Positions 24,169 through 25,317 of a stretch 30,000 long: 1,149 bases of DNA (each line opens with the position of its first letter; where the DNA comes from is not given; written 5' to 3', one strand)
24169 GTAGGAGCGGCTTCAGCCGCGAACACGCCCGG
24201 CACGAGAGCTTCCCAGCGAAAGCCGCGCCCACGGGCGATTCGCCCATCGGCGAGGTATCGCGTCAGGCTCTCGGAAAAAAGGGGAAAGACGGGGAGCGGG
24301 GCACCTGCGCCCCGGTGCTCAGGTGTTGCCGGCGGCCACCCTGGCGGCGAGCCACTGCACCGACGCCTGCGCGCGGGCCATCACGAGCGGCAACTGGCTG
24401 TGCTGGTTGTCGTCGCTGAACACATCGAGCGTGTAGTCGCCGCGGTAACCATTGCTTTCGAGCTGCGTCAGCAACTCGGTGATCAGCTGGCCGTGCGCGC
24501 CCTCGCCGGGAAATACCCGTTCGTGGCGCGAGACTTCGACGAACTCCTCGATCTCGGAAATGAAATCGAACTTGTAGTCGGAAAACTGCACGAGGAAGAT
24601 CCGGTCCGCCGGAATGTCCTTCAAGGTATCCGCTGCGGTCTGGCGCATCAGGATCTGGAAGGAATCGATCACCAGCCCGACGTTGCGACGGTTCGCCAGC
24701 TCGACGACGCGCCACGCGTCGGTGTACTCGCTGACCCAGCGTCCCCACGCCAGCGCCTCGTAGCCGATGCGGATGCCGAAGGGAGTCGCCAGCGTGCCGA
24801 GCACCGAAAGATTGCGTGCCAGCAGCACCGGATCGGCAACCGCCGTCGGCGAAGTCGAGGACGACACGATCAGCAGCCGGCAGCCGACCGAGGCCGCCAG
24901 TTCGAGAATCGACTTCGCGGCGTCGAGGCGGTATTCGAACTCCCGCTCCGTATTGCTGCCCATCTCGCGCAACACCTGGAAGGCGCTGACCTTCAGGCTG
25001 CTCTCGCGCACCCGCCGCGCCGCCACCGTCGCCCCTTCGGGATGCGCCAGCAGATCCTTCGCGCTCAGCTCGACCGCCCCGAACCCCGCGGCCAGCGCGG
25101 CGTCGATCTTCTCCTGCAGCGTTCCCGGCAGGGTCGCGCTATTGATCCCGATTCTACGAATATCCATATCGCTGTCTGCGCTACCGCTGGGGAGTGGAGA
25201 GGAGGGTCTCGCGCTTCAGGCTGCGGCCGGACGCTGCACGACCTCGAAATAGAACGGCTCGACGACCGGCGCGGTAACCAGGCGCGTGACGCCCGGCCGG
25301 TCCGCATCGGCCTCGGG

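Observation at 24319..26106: QsuB/QuiC-type dehydratase split into two genes in inverted order, with a degenerate HPPD-like partner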

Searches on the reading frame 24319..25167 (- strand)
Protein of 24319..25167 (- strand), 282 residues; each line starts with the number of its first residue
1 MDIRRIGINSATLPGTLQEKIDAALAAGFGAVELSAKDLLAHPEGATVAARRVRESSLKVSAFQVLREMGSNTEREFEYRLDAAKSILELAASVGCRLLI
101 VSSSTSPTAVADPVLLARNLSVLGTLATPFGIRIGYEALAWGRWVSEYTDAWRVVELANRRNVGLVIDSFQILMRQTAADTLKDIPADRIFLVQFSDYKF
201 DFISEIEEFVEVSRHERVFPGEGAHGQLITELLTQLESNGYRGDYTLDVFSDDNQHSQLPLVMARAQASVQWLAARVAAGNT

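Call 3: search_protein_families(library=pfam, proteins=[window:24319-25167:-], max_evalue=0.01)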
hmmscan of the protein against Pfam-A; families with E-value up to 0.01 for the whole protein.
window:24319-25167:- (282 aa): 1 family
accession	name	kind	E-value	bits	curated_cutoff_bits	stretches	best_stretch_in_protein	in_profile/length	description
PF01261.30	AP_endonuc_2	-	1e-23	84.7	31.1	1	21-273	1-246/249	Xylose isomerase-like TIM barrel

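Call 4: search_protein_families(library=ncbifam, proteins=[window:24319-25167:-], max_evalue=0.01)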
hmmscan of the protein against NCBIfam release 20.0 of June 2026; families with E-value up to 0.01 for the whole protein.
window:24319-25167:- (282 aa): 1 family
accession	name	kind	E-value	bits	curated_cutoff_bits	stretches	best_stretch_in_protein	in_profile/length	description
NF042435.1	DhshikDhtase_QuiC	equivalog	5.2e-46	157.4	1200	1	8-258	5-249/635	3-dehydroshikimate dehydratase QuiC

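Call 8: search_solved_structures(query=window:24319-25167:-, max_evalue=0.001, show_alignments=3)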
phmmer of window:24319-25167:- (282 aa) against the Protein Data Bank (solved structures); distinct sequences matched with E-value up to 0.001: 3.
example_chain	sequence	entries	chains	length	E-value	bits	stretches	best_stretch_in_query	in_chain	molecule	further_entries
5hmq_A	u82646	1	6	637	5.9e-39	137.4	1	8-253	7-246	4-hydroxyphenylpyruvate dioxygenase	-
2g0w_A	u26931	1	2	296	1.3e-09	41.2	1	21-226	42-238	Lmo2234 protein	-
1i60_A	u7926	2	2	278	2.3e-09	40.4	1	59-248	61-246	IOLI PROTEIN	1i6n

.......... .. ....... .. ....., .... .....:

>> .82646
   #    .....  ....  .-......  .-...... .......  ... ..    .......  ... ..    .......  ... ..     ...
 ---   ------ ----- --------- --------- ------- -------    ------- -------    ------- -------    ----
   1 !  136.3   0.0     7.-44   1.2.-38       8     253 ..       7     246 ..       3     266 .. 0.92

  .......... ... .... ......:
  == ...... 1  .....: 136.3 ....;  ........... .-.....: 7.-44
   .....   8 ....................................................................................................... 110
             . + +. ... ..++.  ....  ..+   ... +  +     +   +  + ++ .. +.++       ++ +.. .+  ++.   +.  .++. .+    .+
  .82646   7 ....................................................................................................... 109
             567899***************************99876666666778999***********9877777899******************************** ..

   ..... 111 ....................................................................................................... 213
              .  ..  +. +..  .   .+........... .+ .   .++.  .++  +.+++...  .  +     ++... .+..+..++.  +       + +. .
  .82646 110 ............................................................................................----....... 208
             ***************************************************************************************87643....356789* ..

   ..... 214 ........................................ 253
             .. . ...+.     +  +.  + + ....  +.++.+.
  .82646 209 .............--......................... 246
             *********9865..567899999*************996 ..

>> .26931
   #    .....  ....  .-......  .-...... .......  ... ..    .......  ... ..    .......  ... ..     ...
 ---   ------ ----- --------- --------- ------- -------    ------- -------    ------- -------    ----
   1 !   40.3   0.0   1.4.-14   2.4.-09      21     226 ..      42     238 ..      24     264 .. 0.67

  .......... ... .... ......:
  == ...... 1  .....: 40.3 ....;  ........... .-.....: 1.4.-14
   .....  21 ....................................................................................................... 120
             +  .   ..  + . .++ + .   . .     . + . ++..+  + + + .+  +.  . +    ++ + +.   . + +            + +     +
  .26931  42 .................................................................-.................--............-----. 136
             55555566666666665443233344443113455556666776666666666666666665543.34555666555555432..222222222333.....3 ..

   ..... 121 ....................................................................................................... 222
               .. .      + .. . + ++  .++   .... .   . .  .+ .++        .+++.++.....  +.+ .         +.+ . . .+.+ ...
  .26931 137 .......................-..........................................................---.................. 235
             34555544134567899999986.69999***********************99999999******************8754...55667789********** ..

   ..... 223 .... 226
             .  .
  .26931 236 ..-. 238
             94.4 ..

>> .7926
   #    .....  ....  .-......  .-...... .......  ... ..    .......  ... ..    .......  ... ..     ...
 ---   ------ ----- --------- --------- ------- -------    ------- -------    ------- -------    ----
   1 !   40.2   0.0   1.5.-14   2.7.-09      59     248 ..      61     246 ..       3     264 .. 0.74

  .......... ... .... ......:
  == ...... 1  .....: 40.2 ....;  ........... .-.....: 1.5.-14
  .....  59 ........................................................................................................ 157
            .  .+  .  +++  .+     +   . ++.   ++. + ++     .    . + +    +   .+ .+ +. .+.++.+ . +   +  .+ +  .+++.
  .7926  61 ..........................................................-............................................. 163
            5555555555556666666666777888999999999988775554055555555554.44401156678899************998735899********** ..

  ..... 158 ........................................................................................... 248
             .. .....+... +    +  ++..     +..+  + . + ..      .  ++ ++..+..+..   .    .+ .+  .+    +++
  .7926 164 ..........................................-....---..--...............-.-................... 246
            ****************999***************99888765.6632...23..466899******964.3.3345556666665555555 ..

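Call 14: find_homologous_proteins(query=window:24319-25167:-, max_evalue=0.00001)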
Query window:24319-25167:- (282 aa): 135 proteins with E <= 0.00001 among 6917 candidates; the best 120 are listed.
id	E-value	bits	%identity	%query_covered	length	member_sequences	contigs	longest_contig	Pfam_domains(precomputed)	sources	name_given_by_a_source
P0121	6.2e-178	608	100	100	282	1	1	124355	PF01261.31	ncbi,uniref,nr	ncbi:sugar phosphate isomerase/epimerase family protein [Aromatoleum diolicum]|uniref:TIM barrel pro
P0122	2.0e-165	567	94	99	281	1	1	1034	PF01261.31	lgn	-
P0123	1.4e-164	564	94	99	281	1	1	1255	PF01261.31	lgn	-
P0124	4.8e-164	562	93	99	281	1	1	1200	PF01261.31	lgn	-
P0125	7.2e-164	562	93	99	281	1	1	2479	PF01261.31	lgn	-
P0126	1.9e-150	518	86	97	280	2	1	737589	PF01261.31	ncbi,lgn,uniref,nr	ncbi:sugar phosphate isomerase/epimerase [Azoarcus sp. KH32C]|uniref:sugar phosphate isomerase/epime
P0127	1.6e-142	492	81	99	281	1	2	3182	PF01261.31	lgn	-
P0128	2.8e-142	491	80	99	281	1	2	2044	PF01261.31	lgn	-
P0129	2.1e-137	475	79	97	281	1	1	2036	PF01261.31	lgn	-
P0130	6.6e-132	457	75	99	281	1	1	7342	PF01261.31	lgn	-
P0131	1.9e-128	445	73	99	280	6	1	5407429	PF01261.31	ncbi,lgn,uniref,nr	ncbi:sugar phosphate isomerase/epimerase family protein [Aromatoleum evansii]|uniref:Sugar phosphate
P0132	1.2e-126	440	72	99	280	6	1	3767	PF01261.31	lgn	-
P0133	1.4e-91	325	56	97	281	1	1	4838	PF01261.31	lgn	-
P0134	4.1e-84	300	51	97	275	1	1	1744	PF01261.31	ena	-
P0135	1.0e-82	296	48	99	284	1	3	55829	PF01261.31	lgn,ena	-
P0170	9.3e-72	260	47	100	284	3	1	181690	PF01261.31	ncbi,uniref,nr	ncbi:sugar phosphate isomerase/epimerase [Crenobacter sp. SG2305]|uniref:sugar phosphate isomerase/e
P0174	1.1e-70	256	45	98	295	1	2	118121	PF01261.31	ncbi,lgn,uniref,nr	ncbi:sugar phosphate isomerase/epimerase family protein [Glaciimonas immobilis]|uniref:Sugar phospha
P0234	3.9e-52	195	39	98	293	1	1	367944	PF01261.31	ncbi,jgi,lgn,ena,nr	ncbi:MAG TPA: TIM barrel protein [Casimicrobiaceae bacterium]|nr:TIM barrel protein [Casimicrobiacea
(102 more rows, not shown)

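Call 15: find_encoding_contigs(protein=P0131, flank=10000, max_places=2)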
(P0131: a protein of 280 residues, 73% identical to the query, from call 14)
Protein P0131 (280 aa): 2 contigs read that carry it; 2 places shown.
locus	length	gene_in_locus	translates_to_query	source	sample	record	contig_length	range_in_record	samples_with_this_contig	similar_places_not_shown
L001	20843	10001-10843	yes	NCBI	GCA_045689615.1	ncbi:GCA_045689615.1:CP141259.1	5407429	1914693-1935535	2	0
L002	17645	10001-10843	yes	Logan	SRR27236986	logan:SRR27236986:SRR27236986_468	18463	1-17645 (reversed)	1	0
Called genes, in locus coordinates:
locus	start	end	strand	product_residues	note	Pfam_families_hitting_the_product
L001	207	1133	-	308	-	PF00126:HTH_1, PF03466:LysR_substrate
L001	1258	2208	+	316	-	PF01210:NAD_Gly3P_dh_N, PF02558:ApbA, PF03721:UDPG_MGDP_dh_N (weak), PF03807:F420_oxidored (weak), PF08546:ApbA_C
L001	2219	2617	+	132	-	PF00903:Glyoxalase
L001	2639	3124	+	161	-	PF01575:MaoC_dehydratas, PF13452:FAS1_DH_region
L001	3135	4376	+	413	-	PF02515:CoA_transf_3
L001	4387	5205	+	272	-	PF08501:Shikimate_dh_N, PF01488:Shikimate_DH, PF18317:SDH_C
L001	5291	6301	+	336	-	PF03480:DctP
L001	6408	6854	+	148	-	PF01220:DHquinase_II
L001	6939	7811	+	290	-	PF03547:Mem_trans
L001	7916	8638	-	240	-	PF09339:HTH_IclR, PF01614:IclR_C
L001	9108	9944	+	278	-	PF00903:Glyoxalase (faint), PF14696:Glyoxalase_5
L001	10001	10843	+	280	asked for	PF01261:AP_endonuc_2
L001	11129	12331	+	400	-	PF02515:CoA_transf_3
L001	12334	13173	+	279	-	PF00285:Citrate_synt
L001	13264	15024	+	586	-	PF02776:TPP_enzyme_N, PF00205:TPP_enzyme_M, PF02775:TPP_enzyme_C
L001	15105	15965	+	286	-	PF08501:Shikimate_dh_N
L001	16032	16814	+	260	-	PF01487:DHquinase_I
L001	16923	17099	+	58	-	-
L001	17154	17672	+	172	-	PF01925:TauE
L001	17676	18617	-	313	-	PF03547:Mem_trans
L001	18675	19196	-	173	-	PF02417:Chromate_transp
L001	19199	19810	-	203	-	PF02417:Chromate_transp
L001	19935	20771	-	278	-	PF01261:AP_endonuc_2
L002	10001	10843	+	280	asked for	PF01261:AP_endonuc_2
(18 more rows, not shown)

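Call 16: find_encoding_contigs(protein=P0170, flank=10000, max_places=2)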
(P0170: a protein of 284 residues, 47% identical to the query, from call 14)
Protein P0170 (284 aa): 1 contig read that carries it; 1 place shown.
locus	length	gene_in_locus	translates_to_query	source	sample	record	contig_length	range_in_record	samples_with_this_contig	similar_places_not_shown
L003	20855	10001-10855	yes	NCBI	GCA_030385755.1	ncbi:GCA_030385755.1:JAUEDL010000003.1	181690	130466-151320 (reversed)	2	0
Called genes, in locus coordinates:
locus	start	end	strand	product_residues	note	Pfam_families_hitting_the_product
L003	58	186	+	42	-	-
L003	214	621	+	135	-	-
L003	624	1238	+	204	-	-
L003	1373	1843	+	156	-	PF10604:Polyketide_cyc2 (weak), PF03364:Polyketide_cyc (weak)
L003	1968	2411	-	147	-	PF13302:Acetyltransf_3 (weak), PF13527:Acetyltransf_9 (faint), PF00583:Acetyltransf_1, PF13508:Acetyltransf_7, PF13673:Acetyltransf_10, PF08445:FR47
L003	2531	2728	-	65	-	-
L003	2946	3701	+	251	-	PF00175:NAD_binding_1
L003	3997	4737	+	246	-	PF12391:PCDO_beta_N, PF00775:Dioxygenase_C, PF13620:CarboxypepD_reg (weak)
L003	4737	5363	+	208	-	PF00775:Dioxygenase_C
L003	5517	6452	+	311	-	PF00126:HTH_1, PF03466:LysR_substrate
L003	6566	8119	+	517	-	PF00989:PAS (faint), PF13188:PAS_8 (weak), PF08448:PAS_4, PF13426:PAS_9, PF00990:GGDEF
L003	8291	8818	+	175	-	PF04493:Endonuclease_5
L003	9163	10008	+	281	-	PF14696:Glyoxalase_5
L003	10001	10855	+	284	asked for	PF01261:AP_endonuc_2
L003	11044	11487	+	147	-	PF01220:DHquinase_II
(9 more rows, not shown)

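Call 17: find_encoding_contigs(protein=P0174, flank=10000, max_places=2)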
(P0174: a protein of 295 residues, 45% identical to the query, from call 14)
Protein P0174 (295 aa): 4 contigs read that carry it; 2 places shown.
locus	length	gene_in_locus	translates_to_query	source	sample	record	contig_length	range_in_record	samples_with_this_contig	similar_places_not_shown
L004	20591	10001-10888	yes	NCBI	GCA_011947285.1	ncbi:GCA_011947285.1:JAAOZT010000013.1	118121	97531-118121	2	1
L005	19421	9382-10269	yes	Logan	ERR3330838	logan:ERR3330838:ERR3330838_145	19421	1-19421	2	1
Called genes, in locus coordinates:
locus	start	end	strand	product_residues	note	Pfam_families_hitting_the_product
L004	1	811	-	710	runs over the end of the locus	PF24081:PH_SLA1 (faint), PF00990:GGDEF, PF00563:EAL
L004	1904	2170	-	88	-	-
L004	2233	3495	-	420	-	PF02627:CMD, PF03096:Ndr (weak), PF00561:Abhydrolase_1, PF00975:Thioesterase (weak), PF12146:Hydrolase_4, PF12697:Abhydrolase_6, PF08386:Abhydrolase_4 (weak)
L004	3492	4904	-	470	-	PF00206:Lyase_1, PF10397:ADSL_C (weak)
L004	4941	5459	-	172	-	-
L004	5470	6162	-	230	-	PF12391:PCDO_beta_N (weak), PF00775:Dioxygenase_C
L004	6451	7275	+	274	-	PF09339:HTH_IclR, PF01614:IclR_C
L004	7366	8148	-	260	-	PF09339:HTH_IclR, PF01614:IclR_C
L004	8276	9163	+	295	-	PF14696:Glyoxalase_5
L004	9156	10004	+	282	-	PF08501:Shikimate_dh_N, PF00899:ThiF (weak)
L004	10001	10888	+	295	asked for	PF01261:AP_endonuc_2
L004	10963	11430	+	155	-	PF01220:DHquinase_II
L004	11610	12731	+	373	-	PF13609:Porin_4, PF00267:Porin_1 (weak)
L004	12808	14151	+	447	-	PF00083:Sugar_tr, PF03825:Nuc_H_symport (weak), PF07690:MFS_1, PF13347:MFS_2, PF00083:Sugar_tr, PF07690:MFS_1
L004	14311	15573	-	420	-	PF00756:Esterase, PF02230:Abhydrolase_2 (faint), PF10503:Esterase_PHB, PF20434:BD-FAE (faint), PF00326:Peptidase_S9 (weak)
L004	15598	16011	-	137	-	PF17723:RHH_8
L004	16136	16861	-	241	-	PF00561:Abhydrolase_1, PF12146:Hydrolase_4 (weak), PF12697:Abhydrolase_6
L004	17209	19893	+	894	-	PF28598:PDH_E1_N, PF00456:Transketolase_N (faint), PF17831:PDH_E1_M, PF22613:Transketolase_C_1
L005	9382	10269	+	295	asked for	PF01261:AP_endonuc_2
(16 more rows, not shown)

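Call 21: find_encoding_contigs(protein=P0234, flank=10000, max_places=1)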
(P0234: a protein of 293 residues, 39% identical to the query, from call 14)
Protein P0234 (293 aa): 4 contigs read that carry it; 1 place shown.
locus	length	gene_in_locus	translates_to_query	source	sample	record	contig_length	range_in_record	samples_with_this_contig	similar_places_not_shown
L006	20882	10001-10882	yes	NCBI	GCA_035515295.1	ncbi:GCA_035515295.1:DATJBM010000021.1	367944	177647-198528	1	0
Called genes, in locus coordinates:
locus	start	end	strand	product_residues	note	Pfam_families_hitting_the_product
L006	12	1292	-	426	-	PF06808:DctM, PF03600:CitMHS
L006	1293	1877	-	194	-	PF04290:DctQ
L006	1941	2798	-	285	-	PF01261:AP_endonuc_2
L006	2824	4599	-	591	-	PF02776:TPP_enzyme_N, PF00205:TPP_enzyme_M, PF02775:TPP_enzyme_C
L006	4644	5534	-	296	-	PF00285:Citrate_synt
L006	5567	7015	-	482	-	PF00171:Aldedh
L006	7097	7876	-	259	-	PF01487:DHquinase_I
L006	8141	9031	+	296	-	PF09339:HTH_IclR, PF01614:IclR_C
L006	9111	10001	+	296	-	PF14696:Glyoxalase_5, PF00903:Glyoxalase (faint)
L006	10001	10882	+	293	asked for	PF01261:AP_endonuc_2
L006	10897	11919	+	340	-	PF00248:Aldo_ket_red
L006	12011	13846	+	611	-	PF00773:RNB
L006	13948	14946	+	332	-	PF03544:TonB_C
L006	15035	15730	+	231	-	PF00912:Transgly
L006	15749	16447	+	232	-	PF04542:Sigma70_r2, PF07638:Sigma70_ECF (weak), PF22029:PhyR_sigma2, PF08281:Sigma70_r4_2, PF04545:Sigma70_r4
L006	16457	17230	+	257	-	-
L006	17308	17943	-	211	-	PF13468:Glyoxalase_3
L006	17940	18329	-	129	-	PF00903:Glyoxalase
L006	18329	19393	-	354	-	PF00756:Esterase (faint), PF10503:Esterase_PHB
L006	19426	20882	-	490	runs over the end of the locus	PF10150:RNase_E_G, PF20833:RNase_E_G_Thio (weak)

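Call 22: find_encoding_contigs(protein=P0135, flank=10000, max_places=1)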
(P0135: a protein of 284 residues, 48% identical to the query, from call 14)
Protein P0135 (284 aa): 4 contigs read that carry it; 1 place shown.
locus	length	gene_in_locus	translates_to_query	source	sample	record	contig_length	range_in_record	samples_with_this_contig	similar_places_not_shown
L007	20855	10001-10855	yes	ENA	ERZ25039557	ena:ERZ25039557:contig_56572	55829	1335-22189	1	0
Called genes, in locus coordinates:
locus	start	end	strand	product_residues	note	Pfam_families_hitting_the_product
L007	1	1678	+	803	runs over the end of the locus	PF02782:FGGY_C (weak)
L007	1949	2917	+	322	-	PF00106:adh_short, PF13561:adh_short_C2 (weak)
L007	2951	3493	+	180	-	PF00106:adh_short, PF13561:adh_short_C2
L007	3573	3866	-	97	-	-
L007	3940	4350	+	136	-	PF00455:DeoRC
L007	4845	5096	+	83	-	PF02803:Thiolase_C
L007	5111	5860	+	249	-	PF12391:PCDO_beta_N, PF00775:Dioxygenase_C, PF13620:CarboxypepD_reg (weak)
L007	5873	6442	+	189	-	PF00775:Dioxygenase_C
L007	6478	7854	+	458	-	PF00206:Lyase_1, PF10397:ADSL_C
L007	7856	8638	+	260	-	PF03096:Ndr (weak), PF00561:Abhydrolase_1, PF12146:Hydrolase_4, PF12697:Abhydrolase_6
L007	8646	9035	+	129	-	PF02627:CMD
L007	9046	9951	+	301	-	PF14696:Glyoxalase_5, PF00903:Glyoxalase, PF13669:Glyoxalase_4 (weak)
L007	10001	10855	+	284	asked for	PF01261:AP_endonuc_2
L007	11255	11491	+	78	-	-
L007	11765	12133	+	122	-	PF13458:Peripla_BP_6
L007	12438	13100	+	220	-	PF02653:BPD_transp_2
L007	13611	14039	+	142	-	PF02653:BPD_transp_2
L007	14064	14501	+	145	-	PF00005:ABC_tran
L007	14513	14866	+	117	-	-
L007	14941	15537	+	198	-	PF00005:ABC_tran, PF13304:AAA_21 (faint)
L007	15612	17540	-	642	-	PF01261:AP_endonuc_2, PF14696:Glyoxalase_5, PF00903:Glyoxalase, PF13669:Glyoxalase_4 (weak)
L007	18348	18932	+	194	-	PF19112:VanA_C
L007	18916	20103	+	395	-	PF13433:Peripla_BP_5, PF13458:Peripla_BP_6, PF01094:ANF_receptor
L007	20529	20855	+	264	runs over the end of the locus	PF01494:FAD_binding_3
